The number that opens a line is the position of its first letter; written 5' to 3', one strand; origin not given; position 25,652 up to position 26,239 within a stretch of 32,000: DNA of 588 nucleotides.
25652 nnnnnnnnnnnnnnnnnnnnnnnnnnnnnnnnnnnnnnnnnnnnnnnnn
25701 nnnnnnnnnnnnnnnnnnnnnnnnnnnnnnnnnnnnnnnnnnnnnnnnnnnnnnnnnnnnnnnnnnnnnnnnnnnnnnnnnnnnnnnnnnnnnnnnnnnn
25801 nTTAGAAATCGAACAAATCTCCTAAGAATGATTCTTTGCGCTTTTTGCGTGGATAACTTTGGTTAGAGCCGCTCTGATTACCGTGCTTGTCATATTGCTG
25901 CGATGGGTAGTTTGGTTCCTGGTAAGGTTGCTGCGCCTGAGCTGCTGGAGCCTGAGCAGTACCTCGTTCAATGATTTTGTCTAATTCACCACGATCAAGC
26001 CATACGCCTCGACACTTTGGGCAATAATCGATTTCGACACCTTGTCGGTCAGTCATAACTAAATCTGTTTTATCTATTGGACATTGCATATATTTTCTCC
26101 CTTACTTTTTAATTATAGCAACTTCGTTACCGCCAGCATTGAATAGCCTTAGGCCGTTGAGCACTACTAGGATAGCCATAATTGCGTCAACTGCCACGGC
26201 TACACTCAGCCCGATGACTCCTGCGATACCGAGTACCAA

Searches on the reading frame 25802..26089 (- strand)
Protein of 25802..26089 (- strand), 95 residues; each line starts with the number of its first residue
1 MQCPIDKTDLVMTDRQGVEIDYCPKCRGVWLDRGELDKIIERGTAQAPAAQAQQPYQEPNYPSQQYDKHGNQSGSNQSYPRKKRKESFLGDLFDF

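Call 8: search_protein_families(library=pfam, proteins=[window:25802-26089:-], max_evalue=0.001)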
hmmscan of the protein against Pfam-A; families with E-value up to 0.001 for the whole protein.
window:25802-26089:- (95 aa): 1 family
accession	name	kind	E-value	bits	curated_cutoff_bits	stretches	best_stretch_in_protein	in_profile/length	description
PF13453.11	Zn_ribbon_TFIIB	-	5.3e-19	67.8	22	1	2-42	1-41/41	Transcription factor zinc-finger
